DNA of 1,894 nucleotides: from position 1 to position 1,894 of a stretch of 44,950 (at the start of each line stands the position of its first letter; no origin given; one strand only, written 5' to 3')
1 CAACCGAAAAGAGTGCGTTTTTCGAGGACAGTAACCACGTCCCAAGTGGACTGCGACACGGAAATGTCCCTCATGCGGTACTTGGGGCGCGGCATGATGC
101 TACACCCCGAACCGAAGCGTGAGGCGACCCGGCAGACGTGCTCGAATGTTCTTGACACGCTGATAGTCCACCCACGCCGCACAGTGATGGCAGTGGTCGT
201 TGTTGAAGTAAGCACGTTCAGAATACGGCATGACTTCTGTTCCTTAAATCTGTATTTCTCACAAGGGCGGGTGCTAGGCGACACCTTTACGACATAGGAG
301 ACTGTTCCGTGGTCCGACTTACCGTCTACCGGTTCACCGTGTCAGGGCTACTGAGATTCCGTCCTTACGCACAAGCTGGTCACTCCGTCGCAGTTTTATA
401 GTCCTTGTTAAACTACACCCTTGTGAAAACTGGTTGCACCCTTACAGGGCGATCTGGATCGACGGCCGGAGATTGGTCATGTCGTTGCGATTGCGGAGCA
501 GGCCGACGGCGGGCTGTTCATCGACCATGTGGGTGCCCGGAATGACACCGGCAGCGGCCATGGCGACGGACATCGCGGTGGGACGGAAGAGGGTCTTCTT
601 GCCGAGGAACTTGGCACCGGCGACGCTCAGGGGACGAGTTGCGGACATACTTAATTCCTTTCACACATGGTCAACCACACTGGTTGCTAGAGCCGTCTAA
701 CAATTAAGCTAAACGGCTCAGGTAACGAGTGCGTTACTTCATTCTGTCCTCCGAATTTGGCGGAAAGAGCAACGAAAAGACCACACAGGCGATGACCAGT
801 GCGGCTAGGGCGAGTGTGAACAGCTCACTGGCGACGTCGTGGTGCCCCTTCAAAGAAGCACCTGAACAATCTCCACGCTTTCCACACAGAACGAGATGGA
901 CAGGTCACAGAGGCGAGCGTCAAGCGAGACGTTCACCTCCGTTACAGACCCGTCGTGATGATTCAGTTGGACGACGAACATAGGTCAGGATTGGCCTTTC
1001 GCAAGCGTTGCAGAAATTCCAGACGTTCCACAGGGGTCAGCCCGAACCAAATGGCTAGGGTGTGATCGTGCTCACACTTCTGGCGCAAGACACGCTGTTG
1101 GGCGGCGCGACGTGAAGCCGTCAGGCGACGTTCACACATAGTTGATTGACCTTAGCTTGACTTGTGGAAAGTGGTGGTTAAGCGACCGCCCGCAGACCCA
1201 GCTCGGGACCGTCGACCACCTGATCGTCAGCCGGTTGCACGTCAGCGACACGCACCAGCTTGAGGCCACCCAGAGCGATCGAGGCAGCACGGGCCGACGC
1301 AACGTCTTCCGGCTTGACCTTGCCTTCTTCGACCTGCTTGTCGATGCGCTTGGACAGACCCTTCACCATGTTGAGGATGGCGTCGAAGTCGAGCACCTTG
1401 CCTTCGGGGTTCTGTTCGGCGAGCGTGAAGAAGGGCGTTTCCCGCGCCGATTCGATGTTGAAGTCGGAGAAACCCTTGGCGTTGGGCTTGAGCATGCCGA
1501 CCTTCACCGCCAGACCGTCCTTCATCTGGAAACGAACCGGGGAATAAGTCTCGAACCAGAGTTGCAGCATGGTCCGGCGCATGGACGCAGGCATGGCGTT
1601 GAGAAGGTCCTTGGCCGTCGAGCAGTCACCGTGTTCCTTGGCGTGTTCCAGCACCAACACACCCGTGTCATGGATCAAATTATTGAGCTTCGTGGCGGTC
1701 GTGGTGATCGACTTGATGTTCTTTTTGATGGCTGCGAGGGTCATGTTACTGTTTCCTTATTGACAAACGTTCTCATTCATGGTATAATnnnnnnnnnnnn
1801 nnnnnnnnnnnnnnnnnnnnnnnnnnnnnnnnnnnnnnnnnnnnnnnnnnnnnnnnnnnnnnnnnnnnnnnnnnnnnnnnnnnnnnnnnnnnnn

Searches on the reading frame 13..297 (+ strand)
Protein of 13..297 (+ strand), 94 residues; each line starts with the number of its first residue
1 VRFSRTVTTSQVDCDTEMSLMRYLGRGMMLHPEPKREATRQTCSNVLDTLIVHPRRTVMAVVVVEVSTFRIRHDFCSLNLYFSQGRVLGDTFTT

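Call 11: search_protein_families(library=pfam, proteins=[window:13-297:+], max_evalue=0.01)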
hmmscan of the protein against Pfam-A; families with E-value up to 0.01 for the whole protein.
window:13-297:+ (94 aa): 0 families

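Call 36: search_protein_families(library=phrogs, proteins=[window:13-297:+], max_evalue=0.001)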
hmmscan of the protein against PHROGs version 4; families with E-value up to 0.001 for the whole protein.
window:13-297:+ (94 aa): 0 families

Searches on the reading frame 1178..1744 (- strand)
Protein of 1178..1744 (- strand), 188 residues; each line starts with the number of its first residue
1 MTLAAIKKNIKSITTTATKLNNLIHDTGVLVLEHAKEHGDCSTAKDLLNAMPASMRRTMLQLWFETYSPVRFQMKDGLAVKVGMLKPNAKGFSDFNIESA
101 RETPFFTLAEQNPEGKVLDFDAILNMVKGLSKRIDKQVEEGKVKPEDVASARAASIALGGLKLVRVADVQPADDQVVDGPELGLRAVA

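Call 41: find_homologous_proteins(query=window:1178-1744:-)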
Query window:1178-1744:- (188 aa): 87 proteins with E <= 0.001 among 425 candidates.
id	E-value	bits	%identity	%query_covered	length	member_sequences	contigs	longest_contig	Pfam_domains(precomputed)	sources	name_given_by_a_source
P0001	3.3e-116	403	100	100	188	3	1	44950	-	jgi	jgi:hypothetical protein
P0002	1.8e-83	297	75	100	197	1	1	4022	-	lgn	-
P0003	1.2e-82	294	75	99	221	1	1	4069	-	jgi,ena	-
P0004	7.6e-82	291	79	91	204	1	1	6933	-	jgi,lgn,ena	-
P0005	5.8e-77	275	71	100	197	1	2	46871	-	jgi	jgi:hypothetical protein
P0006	8.7e-73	262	66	99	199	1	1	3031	-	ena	-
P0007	1.3e-57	212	57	99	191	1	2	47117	-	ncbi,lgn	-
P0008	1.6e-56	209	59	89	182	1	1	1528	-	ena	-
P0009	4.3e-55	204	62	89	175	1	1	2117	-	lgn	-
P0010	4.3e-54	201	60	89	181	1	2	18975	-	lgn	-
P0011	5.6e-54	201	58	88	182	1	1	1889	-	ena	-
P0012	1.3e-53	199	58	92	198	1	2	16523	-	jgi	jgi:hypothetical protein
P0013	2.0e-53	199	54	100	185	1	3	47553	-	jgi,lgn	jgi:hypothetical protein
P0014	2.1e-53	199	58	93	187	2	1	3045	-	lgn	-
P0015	3.1e-52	195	56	99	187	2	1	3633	-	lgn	-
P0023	3.5e-51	191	55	99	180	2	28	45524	-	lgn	-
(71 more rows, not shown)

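Call 42: find_encoding_contigs(protein=P0005, flank=6000, max_places=2)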
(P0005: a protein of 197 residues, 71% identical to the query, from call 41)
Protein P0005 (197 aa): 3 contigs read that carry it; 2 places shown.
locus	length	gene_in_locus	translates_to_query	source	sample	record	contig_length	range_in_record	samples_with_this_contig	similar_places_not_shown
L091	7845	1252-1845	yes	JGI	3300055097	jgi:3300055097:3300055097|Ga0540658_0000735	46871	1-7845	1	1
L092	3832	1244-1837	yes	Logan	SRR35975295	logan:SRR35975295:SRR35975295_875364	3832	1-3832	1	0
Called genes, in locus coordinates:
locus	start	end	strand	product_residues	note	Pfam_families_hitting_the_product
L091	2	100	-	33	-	?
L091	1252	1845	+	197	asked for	-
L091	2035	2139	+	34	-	-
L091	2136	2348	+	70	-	-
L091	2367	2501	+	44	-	-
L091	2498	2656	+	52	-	-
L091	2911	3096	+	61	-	-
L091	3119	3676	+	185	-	PF03013:Pyr_excise (weak)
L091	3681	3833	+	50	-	-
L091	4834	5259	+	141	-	PF06094:GGACT (faint)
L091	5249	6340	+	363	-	-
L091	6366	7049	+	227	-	PF07722:Peptidase_C26, PF00117:GATase (weak)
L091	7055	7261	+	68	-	-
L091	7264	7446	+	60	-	-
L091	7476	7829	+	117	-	-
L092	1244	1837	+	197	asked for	-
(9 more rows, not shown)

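Call 43: find_encoding_contigs(protein=P0002, flank=6000, max_places=2)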
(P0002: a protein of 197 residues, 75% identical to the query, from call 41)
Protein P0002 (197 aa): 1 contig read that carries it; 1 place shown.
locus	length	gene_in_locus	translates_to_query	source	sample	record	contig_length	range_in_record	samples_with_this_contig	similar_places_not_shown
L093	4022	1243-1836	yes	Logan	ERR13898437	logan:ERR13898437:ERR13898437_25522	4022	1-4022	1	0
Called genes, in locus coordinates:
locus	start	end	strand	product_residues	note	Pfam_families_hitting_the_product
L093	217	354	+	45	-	-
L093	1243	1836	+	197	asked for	-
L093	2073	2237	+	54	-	-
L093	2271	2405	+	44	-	-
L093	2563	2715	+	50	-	-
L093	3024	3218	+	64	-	-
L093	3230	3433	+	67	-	-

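Call 44: find_encoding_contigs(protein=P0003, flank=6000, max_places=2)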
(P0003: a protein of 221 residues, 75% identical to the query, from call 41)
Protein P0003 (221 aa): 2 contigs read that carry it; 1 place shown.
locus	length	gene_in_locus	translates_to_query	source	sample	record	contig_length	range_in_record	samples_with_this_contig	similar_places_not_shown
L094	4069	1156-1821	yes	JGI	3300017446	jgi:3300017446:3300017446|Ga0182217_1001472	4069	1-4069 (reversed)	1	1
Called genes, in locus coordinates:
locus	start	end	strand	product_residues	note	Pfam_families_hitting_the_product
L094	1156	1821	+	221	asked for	-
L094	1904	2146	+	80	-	-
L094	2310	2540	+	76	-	-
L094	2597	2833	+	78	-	-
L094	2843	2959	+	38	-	-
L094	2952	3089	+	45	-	-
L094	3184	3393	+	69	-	-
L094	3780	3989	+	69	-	-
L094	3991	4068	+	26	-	?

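Call 45: find_encoding_contigs(protein=P0006, flank=6000, max_places=2)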
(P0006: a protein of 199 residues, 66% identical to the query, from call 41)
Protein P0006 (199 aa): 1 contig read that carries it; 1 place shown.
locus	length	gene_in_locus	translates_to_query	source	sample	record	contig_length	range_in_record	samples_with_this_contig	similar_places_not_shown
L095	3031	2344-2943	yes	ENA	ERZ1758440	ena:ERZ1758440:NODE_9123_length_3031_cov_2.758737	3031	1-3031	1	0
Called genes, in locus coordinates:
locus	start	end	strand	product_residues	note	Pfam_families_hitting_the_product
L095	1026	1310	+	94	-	-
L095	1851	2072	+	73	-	-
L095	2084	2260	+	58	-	-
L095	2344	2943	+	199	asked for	-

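Call 49: find_encoding_contigs(protein=P0007, flank=5000, max_places=1)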
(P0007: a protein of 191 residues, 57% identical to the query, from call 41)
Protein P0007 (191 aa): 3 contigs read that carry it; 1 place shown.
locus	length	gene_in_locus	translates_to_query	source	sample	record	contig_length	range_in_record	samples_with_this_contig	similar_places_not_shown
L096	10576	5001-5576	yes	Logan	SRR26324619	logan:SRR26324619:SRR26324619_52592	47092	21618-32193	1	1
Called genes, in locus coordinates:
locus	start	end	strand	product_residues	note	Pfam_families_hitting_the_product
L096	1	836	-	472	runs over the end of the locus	-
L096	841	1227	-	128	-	-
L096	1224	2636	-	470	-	PF03237:Terminase_6N, PF17289:Terminase_6C, PF22530:Terminase-T7_RNaseH-like (weak)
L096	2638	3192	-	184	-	PF03592:Terminase_2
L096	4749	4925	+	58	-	-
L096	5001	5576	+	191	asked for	-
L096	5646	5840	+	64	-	-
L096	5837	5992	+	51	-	-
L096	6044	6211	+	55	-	-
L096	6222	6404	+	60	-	-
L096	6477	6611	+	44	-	-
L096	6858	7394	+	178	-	PF03013:Pyr_excise (weak)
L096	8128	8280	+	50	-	-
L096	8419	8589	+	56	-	-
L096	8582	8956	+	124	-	PF06094:GGACT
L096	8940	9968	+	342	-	-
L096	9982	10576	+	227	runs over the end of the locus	PF07722:Peptidase_C26, PF00117:GATase (weak)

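Call 50: find_encoding_contigs(protein=P0010, flank=5000, max_places=1)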
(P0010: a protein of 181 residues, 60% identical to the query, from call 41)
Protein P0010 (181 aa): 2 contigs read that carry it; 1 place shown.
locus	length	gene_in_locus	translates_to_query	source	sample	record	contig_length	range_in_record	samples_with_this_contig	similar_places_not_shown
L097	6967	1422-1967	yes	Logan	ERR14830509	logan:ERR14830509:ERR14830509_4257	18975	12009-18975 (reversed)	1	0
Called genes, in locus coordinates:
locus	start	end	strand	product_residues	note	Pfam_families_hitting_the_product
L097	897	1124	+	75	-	-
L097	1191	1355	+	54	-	-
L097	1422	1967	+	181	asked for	-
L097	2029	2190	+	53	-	-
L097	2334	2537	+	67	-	-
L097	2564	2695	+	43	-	-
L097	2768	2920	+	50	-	-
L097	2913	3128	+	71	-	-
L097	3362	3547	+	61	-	-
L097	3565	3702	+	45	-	-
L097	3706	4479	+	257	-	-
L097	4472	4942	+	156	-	-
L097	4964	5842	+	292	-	-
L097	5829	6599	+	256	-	PF07722:Peptidase_C26, PF00117:GATase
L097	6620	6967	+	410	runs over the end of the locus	PF13522:GATase_6, PF13537:GATase_7 (weak)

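Call 51: find_encoding_contigs(protein=P0012, flank=5000, max_places=1)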
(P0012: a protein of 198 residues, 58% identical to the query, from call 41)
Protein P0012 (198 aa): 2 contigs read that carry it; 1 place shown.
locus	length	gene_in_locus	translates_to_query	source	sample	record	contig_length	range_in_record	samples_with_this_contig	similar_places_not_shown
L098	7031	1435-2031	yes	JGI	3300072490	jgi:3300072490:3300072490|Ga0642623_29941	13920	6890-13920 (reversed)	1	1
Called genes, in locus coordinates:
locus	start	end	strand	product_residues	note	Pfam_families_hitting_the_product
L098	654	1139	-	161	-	-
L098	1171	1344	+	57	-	-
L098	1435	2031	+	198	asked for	-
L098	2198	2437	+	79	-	-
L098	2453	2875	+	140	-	-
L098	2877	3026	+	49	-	-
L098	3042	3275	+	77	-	-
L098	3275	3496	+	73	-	-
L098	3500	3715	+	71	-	-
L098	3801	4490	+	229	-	-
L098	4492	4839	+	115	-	-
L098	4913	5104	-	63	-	-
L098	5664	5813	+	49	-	-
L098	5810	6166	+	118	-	PF06094:GGACT (weak)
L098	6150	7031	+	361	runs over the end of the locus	-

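Call 52: find_encoding_contigs(protein=P0013, flank=5000, max_places=1)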
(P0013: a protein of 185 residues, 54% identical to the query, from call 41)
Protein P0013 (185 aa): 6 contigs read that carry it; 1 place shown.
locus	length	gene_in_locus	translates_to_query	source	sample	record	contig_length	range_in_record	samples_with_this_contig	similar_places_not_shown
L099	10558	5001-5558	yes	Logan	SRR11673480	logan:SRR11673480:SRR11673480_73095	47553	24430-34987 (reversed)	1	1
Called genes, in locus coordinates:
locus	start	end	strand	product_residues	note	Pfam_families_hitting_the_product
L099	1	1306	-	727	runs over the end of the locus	PF16510:P22_portal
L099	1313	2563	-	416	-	PF03237:Terminase_6N, PF17289:Terminase_6C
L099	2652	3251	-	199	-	PF03592:Terminase_2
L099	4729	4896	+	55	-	-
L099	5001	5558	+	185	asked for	-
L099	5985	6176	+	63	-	-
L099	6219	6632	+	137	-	-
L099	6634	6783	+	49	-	-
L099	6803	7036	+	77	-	-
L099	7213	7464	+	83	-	-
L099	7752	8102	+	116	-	-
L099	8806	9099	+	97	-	-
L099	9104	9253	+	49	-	-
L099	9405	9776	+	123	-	PF06094:GGACT (weak)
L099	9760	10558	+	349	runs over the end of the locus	-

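Call 53: find_encoding_contigs(protein=P0023, flank=5000, max_places=1)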
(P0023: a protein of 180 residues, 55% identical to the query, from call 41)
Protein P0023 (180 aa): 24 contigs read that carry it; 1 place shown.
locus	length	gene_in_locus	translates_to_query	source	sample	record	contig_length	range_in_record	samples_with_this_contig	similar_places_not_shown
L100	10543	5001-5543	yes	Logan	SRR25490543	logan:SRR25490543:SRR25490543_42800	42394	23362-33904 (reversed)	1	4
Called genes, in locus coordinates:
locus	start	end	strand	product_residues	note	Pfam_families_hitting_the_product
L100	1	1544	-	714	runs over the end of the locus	PF16510:P22_portal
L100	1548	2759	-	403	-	PF03237:Terminase_6N, PF17289:Terminase_6C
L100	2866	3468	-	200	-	PF03592:Terminase_2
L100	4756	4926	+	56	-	-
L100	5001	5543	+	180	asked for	-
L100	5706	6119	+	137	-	-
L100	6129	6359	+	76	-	-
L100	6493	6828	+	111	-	-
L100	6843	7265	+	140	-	-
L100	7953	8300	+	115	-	-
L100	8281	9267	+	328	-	-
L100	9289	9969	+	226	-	PF07722:Peptidase_C26, PF00117:GATase (weak)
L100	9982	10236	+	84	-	-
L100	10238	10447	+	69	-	-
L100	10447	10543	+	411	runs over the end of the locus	PF13522:GATase_6, PF13537:GATase_7 (weak)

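Call 83: list_cluster_members(proteins=[P0001, P0007, P0005, P0013, P0023])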
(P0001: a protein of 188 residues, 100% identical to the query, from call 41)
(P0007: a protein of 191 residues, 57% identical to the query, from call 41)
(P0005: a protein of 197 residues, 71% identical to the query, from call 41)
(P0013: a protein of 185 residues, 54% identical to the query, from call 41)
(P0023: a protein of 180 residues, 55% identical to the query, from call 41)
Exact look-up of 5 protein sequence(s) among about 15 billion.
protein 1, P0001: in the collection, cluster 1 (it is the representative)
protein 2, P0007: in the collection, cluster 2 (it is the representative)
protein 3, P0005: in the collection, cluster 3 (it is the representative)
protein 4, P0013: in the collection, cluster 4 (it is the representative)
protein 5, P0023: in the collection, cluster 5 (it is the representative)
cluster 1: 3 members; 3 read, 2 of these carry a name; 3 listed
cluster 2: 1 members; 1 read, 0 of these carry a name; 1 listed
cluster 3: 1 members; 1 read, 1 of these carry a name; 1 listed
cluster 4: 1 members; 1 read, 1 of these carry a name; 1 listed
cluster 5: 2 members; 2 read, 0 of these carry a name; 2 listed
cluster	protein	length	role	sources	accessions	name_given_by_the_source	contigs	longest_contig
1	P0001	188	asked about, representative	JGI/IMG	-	hypothetical protein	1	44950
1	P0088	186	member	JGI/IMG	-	hypothetical protein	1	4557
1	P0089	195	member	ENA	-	-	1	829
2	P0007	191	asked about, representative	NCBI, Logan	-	-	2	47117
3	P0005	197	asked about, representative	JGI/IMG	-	hypothetical protein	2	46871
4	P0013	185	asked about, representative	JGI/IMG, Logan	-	hypothetical protein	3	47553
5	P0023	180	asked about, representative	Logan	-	-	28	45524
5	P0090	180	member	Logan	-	-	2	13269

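Call 103: search_protein_families(library=pfam, proteins=[window:1178-1744:-, L096:4749-4925:+, L096:5001-5576:+], max_evalue=0.01)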
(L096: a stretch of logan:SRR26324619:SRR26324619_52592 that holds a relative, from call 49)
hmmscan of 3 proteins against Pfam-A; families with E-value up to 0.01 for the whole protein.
window:1178-1744:- (188 aa): 0 families

L096:4749-4925:+ (58 aa): 0 families

L096:5001-5576:+ (191 aa): 0 families

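Call 104: search_solved_structures(query=window:1178-1744:-, max_evalue=1)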
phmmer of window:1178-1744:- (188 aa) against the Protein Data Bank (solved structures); distinct sequences matched with E-value up to 1: 1.
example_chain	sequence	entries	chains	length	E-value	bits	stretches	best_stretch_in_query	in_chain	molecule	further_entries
4fn5_A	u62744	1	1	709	0.67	13.1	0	114-169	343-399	Elongation factor G 1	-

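Call 110: search_dna_similar(query=window:1178-1744:-, collection=phages, mode=protein, max_rows=25, max_evalue=0.001)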
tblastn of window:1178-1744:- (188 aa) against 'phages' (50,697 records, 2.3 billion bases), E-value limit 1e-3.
Records with a match: 416; places in all: 416; records where one place covers at least 80% of the query: 10.
Best place of each record, by identity: <60% 416.
By first word of the organism name: Acinetobacter 160; Pseudomonas 143; Xanthomonas 25; Stenotrophomonas 20; Vibrio 11; Escherichia 7; Rhizobium 7; Yersinia 6; Caulobacter 5; Pectobacterium 4; and 19 more.
By host as written in the record: Acinetobacter baumannii 57; Pseudomonas aeruginosa 38; - 34; Pseudomonas putida KT2440 and Paw85 27; Pseudomonas aeruginosa PAO1 15; Pseudomonas sp. 11; Stenotrophomonas maltophilia 10; Acinetobacter pittii 8; and 140 more.
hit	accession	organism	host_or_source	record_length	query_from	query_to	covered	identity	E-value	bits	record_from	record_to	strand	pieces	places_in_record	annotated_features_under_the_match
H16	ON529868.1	Brevundimonas phage vB_BpoS-Babayka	Brevundimonas pondensis LVF1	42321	3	156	82%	42.2%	8e-21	94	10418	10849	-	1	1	hypothetical protein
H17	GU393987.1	Caulobacter phage Cd1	Caulobacter crescentus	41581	3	156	82%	40.9%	8e-23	100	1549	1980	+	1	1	conserved hypothetical protein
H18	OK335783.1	Brevundimonas phage BC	Brevundimonas sp. Brv2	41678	2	120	63%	46.2%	3e-22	99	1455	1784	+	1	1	hypothetical protein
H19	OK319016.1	Brevundimonas phage AA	Brevundimonas sp. Brv2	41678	2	120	63%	46.2%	3e-22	99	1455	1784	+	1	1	hypothetical protein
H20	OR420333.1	Macromonas phage BK-30P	Macromonas sp. BK-30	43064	12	160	79%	32.9%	2e-5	50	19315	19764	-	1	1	record has no annotation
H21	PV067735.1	Acinetobacter phage vB_AbaS-Bhz21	Acinetobacter baumannii DSM 25645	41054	1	149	79%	32.3%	6e-8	57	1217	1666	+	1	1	hypothetical protein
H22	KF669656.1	Acinetobacter phage Petty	Acinetobacter baumannii AU0783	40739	2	133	70%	35.0%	2e-7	56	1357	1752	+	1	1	hypothetical protein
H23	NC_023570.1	Acinetobacter phage Petty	Acinetobacter baumannii AU0783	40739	2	133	70%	35.0%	2e-7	56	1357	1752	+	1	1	hypothetical protein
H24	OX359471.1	Variovorax phage VAC_51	-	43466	1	146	78%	31.3%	6e-5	49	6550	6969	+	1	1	hypothetical protein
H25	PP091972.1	Acinetobacter phage vB_MZM_4AB-P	Acinetobacter baumannii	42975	1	141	75%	32.2%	2e-8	58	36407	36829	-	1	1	hypothetical protein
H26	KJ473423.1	Acinetobacter phage vB_AbaP_Acibel007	Acinetobacter baumannii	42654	1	141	75%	32.2%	5e-8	57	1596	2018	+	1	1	hypothetical protein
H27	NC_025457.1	Acinetobacter phage vB_AbaP_Acibel007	Acinetobacter baumannii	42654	1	141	75%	32.2%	5e-8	57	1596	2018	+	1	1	hypothetical protein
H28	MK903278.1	Xanthomonas phage Pagan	Xanthomonas sp.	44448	4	153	80%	30.2%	6e-7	54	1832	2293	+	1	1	hypothetical protein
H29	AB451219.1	Ralstonia phage RSB1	Ralstonia solanacearum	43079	4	125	65%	36.9%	1e-12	71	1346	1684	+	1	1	hypothetical protein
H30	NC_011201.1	Ralstonia phage RSB1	Ralstonia solanacearum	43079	4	125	65%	36.9%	1e-12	71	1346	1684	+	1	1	hypothetical protein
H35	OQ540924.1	Nostoc phage NMeng1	Nostoc sp.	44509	4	132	69%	34.1%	4e-11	67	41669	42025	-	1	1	hypothetical protein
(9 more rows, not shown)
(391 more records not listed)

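Call 111: get_annotated_region(hit=H17, flank=2500)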
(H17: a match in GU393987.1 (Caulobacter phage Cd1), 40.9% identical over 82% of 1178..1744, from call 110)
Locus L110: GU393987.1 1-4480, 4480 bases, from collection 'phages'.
description: Caulobacter phage Cd1 genomic sequence.
organism: Caulobacter phage Cd1 (NCBI taxid 718008)
taxonomy: Viruses; Duplodnaviria; Heunggongvirae; Uroviricota; Caudoviricetes; Autographiviridae
host: Caulobacter crescentus; source: -; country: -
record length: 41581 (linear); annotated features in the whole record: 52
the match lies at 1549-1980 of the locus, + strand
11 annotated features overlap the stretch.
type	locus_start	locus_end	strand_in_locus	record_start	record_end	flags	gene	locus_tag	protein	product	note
regulatory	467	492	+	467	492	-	-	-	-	promoter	similar to consensus Escherichia coli promoter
regulatory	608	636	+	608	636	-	-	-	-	promoter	similar to consensus Escherichia coli promoter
regulatory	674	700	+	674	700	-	-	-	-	promoter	similar to consensus Escherichia coli promoter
regulatory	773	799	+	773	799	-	-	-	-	promoter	similar to consensus Escherichia coli promoter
regulatory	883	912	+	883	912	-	-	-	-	promoter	similar to consensus Escherichia coli promoter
CDS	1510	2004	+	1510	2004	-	-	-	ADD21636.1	conserved hypothetical protein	similar to YP_001522845.1 hypothetical protein PPLKA1_gp04 Pseudomonas phage LKA1 and YP_002213691.1 hypothetical ...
CDS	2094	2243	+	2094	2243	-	-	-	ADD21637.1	hypothetical protein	-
CDS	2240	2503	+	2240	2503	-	-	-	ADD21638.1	hypothetical protein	-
CDS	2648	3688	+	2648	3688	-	-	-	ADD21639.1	protein kinase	similar to NP_052070.1 protein kinase Yersinia phage phiYeO3-12 and YP_001949749.1 gp0.7 Salmonella phage phiSG-JL2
CDS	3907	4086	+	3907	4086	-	-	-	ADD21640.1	hypothetical protein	-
CDS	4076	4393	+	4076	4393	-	-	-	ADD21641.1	hypothetical protein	-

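Call 112: get_annotated_region(hit=H16, flank=3000)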
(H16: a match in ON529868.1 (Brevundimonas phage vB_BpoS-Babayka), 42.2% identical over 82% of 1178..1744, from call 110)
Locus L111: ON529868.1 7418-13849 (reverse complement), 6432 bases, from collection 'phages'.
description: Brevundimonas phage vB_BpoS-Babayka, complete genome.
organism: Brevundimonas phage vB_BpoS-Babayka (NCBI taxid 2948596)
taxonomy: Viruses; Duplodnaviria; Heunggongvirae; Uroviricota; Caudoviricetes; Autographiviridae
host: Brevundimonas pondensis LVF1; source: sewage; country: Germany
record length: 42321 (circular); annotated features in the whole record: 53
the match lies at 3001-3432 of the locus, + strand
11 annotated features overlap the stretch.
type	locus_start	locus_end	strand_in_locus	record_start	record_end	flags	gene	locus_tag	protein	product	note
CDS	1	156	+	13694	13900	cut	-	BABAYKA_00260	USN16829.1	hypothetical protein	-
CDS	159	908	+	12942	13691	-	-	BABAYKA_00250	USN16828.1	lysozyme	-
CDS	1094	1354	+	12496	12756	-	-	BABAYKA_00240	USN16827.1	putative spanin outer lipoprotein subunit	-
CDS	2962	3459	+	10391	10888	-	-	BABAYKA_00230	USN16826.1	hypothetical protein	-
CDS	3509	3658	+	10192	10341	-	-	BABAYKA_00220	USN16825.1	hypothetical protein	-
CDS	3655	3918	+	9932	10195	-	-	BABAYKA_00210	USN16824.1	hypothetical protein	-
CDS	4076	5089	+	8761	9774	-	-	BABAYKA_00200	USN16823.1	putative kinase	-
CDS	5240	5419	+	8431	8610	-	-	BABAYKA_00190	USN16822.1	hypothetical protein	-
CDS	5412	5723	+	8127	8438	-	-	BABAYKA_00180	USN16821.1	hypothetical protein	-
CDS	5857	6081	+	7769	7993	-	-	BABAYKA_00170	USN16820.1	hypothetical protein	-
CDS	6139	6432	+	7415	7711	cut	-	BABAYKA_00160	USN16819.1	hypothetical protein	-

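Call 113: get_annotated_region(hit=H35, flank=3000)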
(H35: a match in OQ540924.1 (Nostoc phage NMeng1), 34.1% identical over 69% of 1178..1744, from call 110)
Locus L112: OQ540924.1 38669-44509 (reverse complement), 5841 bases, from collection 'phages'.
description: Nostoc phage NMeng1, complete genome.
organism: Nostoc phage NMeng1 (NCBI taxid 3038219)
taxonomy: Viruses; Duplodnaviria; Heunggongvirae; Uroviricota; Caudoviricetes; Autographiviridae; Atuphduovirus
host: Nostoc sp.; source: lake water; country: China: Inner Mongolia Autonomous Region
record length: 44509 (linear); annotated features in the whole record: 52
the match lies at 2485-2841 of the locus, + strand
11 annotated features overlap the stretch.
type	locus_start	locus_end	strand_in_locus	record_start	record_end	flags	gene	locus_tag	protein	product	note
CDS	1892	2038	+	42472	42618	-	-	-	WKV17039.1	hypothetical protein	-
CDS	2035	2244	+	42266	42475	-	-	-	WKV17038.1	hypothetical protein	-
CDS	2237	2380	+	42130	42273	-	-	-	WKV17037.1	hypothetical protein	-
CDS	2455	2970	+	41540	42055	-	-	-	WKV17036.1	hypothetical protein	-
CDS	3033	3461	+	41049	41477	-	-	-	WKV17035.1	hypothetical protein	-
CDS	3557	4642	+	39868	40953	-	-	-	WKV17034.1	hypothetical protein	-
CDS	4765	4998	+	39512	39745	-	-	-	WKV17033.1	hypothetical protein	-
CDS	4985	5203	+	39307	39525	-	-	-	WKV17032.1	hypothetical protein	-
CDS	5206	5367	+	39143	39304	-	-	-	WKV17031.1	hypothetical protein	-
CDS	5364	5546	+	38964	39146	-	-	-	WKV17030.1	hypothetical protein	-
CDS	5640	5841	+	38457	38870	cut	-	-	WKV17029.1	minor capsid protein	-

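Call 115: get_annotated_region(hit=H18, flank=2000)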
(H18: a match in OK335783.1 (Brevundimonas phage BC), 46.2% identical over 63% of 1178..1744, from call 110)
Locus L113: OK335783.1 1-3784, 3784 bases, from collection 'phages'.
description: Brevundimonas phage BC, complete genome.
organism: Brevundimonas phage BC (NCBI taxid 2880898)
taxonomy: Viruses; Duplodnaviria; Heunggongvirae; Uroviricota; Caudoviricetes; Autographiviridae
host: Brevundimonas sp. Brv2; source: Congaree River; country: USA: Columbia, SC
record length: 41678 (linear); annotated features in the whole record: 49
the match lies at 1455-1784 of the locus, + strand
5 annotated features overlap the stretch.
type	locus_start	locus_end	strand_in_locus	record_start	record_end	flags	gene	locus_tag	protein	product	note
CDS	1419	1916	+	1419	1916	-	-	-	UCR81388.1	hypothetical protein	-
CDS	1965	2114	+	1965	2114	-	-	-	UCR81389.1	hypothetical protein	-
CDS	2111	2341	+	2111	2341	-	-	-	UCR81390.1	hypothetical protein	-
CDS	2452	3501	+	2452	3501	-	-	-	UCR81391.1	protein kinase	-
CDS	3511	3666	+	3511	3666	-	-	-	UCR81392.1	hypothetical protein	-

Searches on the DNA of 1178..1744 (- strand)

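Call 124: search_rna_families(sources=[L110, L113, L111], threshold=evalue, max_evalue=5)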
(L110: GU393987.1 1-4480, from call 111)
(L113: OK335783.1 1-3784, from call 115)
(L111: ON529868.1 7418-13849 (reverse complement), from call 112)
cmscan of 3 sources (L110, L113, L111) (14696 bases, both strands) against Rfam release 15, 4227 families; matches with E-value up to 5: 3.
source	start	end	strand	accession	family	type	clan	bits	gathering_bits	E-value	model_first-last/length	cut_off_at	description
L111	4126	4208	+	RF01627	ceN36-1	Gene; snRNA; snoRNA; HACA-box;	-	25.4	48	0.59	1-130/130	no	Nematode snoRNA ceN36-1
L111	6024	6053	-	RF03031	ssnA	Cis-reg;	-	16.7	37.3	3.9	1-48/48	no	ssnA RNA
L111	3262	3337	+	RF01294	snoU89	Gene; snRNA; snoRNA; HACA-box;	CL00082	13.7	44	2.7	1-270/270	no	Small nucleolar RNA U89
